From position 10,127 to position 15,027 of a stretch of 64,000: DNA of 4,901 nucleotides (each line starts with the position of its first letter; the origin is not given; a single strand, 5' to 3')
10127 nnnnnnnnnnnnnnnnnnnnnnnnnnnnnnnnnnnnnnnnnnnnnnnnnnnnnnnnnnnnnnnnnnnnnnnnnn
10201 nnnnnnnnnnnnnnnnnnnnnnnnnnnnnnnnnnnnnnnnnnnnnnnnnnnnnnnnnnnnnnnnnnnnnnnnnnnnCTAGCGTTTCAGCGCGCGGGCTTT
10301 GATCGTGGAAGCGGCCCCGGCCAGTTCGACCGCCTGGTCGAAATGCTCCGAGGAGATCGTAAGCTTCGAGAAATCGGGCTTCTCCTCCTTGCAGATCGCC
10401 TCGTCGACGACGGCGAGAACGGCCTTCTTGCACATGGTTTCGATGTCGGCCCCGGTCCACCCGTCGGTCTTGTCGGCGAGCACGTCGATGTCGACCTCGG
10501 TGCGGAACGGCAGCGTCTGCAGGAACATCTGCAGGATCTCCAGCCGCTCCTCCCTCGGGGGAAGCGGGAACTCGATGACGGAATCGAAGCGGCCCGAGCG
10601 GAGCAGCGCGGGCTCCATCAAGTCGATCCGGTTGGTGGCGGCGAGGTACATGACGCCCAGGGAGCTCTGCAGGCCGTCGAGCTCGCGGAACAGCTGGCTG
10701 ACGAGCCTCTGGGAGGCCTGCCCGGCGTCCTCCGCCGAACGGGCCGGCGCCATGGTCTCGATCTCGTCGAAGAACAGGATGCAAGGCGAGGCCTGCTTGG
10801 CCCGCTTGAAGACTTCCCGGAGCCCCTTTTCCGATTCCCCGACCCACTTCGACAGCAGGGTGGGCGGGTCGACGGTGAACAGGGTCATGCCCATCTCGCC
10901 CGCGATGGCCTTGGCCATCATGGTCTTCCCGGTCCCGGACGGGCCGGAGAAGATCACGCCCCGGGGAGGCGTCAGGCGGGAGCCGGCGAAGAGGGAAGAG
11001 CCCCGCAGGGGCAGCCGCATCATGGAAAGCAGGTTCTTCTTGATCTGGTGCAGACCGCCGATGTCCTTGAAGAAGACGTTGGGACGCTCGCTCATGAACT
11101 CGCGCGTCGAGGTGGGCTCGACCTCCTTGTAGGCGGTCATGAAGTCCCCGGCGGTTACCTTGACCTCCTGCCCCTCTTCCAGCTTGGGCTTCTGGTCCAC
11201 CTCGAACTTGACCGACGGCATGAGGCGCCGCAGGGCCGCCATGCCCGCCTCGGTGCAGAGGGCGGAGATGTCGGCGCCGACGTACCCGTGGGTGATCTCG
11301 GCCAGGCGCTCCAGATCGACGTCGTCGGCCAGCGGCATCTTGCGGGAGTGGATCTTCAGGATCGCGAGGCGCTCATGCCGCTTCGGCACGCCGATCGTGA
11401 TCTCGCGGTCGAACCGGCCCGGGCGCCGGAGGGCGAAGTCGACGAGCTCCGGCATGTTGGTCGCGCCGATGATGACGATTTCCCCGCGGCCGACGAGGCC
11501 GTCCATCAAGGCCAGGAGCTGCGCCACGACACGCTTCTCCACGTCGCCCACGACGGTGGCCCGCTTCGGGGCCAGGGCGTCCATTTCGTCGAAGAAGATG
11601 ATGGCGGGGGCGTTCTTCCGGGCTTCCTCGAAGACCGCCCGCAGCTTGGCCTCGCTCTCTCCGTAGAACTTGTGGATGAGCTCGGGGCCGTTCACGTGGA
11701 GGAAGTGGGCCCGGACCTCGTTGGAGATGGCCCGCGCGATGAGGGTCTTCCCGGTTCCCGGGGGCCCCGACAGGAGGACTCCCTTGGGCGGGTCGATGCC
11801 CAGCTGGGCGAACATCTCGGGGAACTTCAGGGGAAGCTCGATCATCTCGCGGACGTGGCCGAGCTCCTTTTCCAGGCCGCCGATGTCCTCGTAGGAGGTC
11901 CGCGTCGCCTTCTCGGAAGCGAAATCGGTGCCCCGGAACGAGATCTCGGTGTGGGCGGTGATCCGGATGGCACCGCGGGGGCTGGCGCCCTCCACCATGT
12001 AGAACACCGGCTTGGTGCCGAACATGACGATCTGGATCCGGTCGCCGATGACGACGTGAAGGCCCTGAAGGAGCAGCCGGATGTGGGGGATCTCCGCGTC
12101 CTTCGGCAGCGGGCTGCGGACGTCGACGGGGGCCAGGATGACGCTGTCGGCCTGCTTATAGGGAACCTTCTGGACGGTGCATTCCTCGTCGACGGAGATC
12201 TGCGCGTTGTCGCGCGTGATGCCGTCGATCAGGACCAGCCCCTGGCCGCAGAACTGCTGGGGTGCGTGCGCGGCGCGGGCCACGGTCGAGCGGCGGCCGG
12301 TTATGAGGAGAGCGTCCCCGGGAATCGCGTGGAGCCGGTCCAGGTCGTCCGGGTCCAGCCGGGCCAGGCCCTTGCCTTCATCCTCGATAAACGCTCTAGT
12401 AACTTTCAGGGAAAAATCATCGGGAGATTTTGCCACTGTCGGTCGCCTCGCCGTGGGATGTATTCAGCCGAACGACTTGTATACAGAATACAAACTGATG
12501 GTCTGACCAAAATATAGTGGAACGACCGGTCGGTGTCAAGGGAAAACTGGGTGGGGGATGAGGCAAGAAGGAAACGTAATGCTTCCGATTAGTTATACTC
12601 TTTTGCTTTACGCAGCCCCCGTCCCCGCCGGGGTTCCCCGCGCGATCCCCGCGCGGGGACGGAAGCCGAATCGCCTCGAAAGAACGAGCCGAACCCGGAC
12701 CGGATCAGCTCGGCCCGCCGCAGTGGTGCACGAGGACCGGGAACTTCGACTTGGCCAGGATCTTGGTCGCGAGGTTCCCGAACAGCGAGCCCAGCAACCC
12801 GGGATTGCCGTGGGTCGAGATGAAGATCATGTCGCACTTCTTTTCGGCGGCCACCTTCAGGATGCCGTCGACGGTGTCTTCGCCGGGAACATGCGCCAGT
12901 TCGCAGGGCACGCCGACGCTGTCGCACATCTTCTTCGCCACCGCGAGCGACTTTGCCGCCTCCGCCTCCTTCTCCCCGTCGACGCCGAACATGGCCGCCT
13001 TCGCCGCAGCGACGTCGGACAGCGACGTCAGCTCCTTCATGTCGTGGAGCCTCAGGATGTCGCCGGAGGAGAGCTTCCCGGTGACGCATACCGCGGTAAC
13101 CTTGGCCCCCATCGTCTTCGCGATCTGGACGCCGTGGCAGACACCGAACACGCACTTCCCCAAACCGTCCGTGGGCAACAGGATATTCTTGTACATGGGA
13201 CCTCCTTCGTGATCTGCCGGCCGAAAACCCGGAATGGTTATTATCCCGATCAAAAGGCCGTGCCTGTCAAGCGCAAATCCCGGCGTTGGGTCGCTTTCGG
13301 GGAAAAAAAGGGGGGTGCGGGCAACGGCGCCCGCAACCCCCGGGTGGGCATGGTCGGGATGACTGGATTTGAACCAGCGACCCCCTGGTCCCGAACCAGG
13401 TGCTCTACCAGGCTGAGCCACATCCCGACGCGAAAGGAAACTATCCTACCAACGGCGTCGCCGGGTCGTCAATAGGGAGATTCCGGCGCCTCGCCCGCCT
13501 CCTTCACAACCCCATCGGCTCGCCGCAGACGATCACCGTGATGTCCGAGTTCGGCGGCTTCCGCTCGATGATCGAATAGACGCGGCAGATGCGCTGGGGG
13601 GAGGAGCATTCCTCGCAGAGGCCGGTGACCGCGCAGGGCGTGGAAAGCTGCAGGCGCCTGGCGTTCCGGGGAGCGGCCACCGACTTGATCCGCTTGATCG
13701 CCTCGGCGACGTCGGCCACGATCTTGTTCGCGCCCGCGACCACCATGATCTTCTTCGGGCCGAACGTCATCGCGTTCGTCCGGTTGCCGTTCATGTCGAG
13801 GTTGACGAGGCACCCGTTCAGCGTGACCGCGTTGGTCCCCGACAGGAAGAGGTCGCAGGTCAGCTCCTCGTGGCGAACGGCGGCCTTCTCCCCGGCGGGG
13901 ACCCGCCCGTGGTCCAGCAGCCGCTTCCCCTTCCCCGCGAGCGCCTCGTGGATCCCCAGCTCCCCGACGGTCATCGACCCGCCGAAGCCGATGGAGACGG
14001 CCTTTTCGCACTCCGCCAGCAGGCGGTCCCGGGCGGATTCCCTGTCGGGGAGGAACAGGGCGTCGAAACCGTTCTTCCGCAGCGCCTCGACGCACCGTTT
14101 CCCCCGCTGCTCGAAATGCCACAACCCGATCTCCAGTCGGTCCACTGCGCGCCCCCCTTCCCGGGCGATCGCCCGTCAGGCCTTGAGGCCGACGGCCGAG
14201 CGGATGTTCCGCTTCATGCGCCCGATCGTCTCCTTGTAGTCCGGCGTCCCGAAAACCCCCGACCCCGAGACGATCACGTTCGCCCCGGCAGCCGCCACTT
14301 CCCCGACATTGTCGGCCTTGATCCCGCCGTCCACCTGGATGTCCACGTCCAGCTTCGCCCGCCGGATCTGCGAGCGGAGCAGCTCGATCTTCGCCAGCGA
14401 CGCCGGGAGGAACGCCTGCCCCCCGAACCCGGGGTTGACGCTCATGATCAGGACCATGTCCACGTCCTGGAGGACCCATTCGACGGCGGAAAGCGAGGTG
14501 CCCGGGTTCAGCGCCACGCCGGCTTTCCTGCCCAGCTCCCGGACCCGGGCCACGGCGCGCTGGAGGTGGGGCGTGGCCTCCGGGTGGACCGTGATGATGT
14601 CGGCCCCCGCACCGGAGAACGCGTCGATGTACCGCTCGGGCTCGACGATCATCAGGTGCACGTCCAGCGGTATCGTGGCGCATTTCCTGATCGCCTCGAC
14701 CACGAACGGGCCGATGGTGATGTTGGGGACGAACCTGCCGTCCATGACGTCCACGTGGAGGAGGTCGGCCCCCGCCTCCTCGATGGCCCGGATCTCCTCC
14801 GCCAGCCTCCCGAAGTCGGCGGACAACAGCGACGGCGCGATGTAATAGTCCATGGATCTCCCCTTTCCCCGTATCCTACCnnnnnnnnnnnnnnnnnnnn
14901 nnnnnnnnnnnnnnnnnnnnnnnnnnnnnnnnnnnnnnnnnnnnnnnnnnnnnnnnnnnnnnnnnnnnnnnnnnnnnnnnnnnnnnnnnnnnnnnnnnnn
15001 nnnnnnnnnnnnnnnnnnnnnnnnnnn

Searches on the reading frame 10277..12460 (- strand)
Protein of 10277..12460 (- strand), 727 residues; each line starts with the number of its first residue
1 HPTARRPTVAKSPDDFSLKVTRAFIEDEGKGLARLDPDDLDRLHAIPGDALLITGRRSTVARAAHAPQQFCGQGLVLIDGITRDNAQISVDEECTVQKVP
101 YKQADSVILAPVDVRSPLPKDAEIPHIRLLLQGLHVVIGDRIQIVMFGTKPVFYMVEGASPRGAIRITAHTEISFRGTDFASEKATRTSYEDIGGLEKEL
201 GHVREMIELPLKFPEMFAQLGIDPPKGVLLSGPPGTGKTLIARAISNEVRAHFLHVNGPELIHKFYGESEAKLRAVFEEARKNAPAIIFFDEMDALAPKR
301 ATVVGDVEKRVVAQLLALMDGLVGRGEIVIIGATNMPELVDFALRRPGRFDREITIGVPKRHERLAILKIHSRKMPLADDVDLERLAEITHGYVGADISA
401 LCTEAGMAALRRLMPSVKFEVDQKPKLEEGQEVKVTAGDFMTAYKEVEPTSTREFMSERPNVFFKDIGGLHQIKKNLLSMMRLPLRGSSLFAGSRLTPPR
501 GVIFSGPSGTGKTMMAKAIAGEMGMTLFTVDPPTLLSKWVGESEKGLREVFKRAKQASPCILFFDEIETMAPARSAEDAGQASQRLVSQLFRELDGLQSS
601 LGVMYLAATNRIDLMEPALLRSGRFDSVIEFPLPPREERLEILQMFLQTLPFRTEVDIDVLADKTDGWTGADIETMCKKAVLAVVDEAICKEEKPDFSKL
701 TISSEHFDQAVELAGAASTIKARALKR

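Call 35: search_protein_families(library=pfam, proteins=[window:10277-12460:-], max_evalue=0.001)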
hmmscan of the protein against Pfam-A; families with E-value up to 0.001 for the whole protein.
window:10277-12460:- (727 aa): 32 families (the best 25 are shown)
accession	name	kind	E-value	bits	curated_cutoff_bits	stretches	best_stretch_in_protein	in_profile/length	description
PF00004.35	AAA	-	1.3e-84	281.7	21.2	2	228-357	1-130/131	ATPase family associated with various cellular activities (AAA)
PF17862.7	AAA_lid_3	-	1.6e-29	101.4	27.2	2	380-420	1-41/45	AAA+ lid domain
PF02359.24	CDC48_N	-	3.4e-16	59.6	35.1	1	18-99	2-83/85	Cell division protein 48 (CDC48), N-terminal domain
PF05496.18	RuvB_N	-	5.8e-12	46.1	27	2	227-298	35-98/159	Holliday junction DNA helicase RuvB P-loop domain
PF13191.12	AAA_16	-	1.5e-11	45.5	32.6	1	225-261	24-63/167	AAA ATPase domain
PF07724.20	AAA_2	-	4.9e-10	40.1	27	1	502-580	6-90/166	AAA domain (Cdc48 subfamily)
PF23902.1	AAA_lid_PRS2_C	-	3.1e-09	37.3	34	1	362-399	2-39/73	PRS2 AAA+ lid C-terminal domain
PF07728.20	AAA_5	-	1.4e-08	35.3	22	0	227-260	1-35/139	AAA domain (dynein-related subfamily)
PF06068.19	TIP49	-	1.6e-08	34.6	23.8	1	226-270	51-97/347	TIP49 P-loop domain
PF13173.12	AAA_14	-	1.7e-08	34.9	27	0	502-570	5-74/129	AAA domain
PF20720.3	nSTAND3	-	4.6e-08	33.4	27.2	0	228-269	20-64/155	Novel STAND NTPase 3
PF13401.12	AAA_22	-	1.1e-07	32.7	27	0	228-259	8-42/130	AAA domain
PF13671.12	AAA_33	-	3e-07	31.3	27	0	228-335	2-79/143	AAA domain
PF13521.12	AAA_28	-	1.9e-06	28.6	27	0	228-280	2-50/164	AAA domain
PF00158.32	Sigma54_activat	-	5.9e-06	26.5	20.2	0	226-257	23-57/168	Sigma-54 interaction domain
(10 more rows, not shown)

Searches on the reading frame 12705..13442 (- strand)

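Call 35: search_protein_families(library=pfam, proteins=[window:12705-13442:-], max_evalue=0.001)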
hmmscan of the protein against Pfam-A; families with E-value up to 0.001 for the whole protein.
window:12705-13442:- (245 aa): 1 family
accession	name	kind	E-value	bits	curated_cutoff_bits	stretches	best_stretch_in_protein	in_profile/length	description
PF00582.32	Usp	-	1.2e-17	65.3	24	1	83-238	1-139/141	Universal stress protein family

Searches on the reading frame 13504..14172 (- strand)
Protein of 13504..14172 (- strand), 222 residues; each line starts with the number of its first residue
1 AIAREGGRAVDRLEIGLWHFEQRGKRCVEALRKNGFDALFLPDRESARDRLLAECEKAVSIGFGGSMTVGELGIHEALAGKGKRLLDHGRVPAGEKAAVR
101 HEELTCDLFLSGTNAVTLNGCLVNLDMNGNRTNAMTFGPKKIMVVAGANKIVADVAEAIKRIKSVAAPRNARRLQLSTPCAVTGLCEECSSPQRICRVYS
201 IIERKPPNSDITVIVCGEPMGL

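Call 35: search_protein_families(library=pfam, proteins=[window:13504-14172:-], max_evalue=0.001)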
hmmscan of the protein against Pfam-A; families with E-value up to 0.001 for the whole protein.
window:13504-14172:- (222 aa): 1 family
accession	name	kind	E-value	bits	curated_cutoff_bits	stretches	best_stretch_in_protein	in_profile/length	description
PF02589.21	LUD_dom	-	6.6e-45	153.6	22.6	1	26-215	3-188/189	LUD domain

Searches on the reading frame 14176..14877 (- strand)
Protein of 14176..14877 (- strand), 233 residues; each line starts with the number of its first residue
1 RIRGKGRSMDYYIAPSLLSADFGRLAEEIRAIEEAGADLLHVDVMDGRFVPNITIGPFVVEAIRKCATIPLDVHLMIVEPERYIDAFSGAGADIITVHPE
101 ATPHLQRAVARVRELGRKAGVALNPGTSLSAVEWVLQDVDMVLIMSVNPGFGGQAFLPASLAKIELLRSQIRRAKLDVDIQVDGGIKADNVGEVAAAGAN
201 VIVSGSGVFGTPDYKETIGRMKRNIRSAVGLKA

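Call 35: search_protein_families(library=pfam, proteins=[window:14176-14877:-], max_evalue=0.001)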
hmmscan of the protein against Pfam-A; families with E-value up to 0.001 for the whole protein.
window:14176-14877:- (233 aa): 2 families
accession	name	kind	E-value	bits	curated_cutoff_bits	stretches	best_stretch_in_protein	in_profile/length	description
PF00834.25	Ribul_P_3_epim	-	1.7e-82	276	21.1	1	13-209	2-198/198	Ribulose-phosphate 3 epimerase family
PF00215.30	OMPdecase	-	0.00023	21.6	27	1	84-218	71-218/221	Orotidine 5'-phosphate decarboxylase / HUMPS family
